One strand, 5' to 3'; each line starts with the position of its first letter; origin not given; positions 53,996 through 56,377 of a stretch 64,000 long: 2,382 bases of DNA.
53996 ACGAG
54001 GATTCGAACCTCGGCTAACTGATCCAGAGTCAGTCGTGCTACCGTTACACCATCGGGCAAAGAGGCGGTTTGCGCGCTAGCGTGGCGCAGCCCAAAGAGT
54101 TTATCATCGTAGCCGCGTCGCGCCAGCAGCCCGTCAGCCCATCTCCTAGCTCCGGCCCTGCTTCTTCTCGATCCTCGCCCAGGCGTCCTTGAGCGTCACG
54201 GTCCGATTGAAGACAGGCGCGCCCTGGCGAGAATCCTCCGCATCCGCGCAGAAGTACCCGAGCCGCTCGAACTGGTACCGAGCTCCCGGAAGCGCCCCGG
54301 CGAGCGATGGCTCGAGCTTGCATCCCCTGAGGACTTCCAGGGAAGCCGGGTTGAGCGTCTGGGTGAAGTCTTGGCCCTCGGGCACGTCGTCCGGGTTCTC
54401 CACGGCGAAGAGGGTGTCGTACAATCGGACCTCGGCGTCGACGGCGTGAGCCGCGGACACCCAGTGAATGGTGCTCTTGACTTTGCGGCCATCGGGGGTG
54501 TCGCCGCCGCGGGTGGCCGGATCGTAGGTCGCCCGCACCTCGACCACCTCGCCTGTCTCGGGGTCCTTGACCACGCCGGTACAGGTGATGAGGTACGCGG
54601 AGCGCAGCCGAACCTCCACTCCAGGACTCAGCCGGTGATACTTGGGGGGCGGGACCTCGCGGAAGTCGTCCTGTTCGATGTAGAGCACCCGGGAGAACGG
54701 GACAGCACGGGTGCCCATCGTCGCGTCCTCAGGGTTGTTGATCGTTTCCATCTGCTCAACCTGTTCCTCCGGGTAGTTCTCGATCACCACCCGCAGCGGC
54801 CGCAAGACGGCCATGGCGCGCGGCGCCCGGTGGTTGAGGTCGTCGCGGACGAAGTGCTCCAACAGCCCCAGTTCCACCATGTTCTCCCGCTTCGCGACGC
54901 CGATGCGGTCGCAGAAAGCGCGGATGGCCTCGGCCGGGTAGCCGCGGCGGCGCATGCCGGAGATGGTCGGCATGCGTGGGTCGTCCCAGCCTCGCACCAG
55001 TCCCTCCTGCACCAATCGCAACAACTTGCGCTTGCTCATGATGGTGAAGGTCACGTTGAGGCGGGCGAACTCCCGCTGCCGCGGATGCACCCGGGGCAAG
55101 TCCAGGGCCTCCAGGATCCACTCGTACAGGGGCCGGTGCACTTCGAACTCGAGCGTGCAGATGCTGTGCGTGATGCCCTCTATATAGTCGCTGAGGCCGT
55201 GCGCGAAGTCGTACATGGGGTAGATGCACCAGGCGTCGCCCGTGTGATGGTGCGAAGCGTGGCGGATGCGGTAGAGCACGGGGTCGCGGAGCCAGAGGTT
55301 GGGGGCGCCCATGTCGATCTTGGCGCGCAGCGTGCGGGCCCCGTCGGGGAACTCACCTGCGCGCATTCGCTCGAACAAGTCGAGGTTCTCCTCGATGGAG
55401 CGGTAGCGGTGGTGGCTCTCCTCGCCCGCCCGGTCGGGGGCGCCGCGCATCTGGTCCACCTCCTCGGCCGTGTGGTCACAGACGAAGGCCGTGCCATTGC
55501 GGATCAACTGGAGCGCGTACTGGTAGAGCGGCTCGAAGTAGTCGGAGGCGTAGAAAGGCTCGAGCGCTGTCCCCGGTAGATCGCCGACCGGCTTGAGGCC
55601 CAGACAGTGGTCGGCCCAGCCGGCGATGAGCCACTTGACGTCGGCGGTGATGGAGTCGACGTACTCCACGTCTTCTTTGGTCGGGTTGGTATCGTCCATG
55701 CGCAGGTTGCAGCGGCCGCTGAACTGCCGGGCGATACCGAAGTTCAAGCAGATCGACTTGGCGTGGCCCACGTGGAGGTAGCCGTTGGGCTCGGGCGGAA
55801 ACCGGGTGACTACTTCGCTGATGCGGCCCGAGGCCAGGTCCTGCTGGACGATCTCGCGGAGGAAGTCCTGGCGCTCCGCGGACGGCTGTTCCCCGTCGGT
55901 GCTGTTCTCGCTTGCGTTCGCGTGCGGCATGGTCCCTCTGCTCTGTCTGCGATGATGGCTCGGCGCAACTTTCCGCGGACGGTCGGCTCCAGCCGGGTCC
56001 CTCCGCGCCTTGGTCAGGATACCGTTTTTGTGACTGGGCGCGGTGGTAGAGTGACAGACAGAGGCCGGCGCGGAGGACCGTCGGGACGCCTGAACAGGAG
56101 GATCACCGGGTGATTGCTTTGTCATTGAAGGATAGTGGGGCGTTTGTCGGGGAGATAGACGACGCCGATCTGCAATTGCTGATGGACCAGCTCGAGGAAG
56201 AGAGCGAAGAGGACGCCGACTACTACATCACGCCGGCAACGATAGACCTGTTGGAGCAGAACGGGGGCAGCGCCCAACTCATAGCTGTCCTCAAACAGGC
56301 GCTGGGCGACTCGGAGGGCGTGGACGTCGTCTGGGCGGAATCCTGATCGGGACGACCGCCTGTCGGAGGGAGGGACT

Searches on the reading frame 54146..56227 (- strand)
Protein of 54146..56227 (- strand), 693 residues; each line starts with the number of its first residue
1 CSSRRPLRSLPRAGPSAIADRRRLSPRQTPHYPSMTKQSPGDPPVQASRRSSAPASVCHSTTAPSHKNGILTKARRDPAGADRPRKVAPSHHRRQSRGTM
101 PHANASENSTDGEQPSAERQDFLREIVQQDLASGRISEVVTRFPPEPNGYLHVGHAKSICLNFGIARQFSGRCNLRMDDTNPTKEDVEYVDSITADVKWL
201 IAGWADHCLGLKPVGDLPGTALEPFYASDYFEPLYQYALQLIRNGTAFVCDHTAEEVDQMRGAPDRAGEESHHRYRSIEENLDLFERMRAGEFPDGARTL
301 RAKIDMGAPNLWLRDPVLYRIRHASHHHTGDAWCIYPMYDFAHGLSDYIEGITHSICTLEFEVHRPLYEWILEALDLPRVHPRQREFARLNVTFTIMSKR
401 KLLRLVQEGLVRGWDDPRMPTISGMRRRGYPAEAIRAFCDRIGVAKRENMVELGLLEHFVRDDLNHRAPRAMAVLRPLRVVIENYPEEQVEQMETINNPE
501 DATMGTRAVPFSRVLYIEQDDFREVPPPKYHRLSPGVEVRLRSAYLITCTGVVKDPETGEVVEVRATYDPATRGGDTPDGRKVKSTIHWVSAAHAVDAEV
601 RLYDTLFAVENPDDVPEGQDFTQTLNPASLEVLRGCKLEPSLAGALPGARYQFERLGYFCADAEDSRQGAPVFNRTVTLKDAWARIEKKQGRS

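Call 73: search_protein_families(library=pfam, proteins=[window:54146-56227:-], max_evalue=0.0001)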
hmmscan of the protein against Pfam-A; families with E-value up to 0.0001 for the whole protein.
window:54146-56227:- (693 aa): 3 families
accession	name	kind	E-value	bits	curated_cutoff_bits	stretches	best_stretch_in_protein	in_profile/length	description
PF00749.27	tRNA-synt_1c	-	2.2e-102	342.6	23.4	1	138-465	1-313/314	tRNA synthetases class I (E and Q), catalytic domain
PF03950.23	tRNA-synt_1c_C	-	1e-27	96.6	23.9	1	468-569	1-91/91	tRNA synthetases class I (E and Q), anti-codon binding domain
PF20974.2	tRNA-synt_1c_C2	-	2e-23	83.3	23.9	1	586-662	1-69/69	tRNA synthetases class I (E and Q), anti-codon binding domain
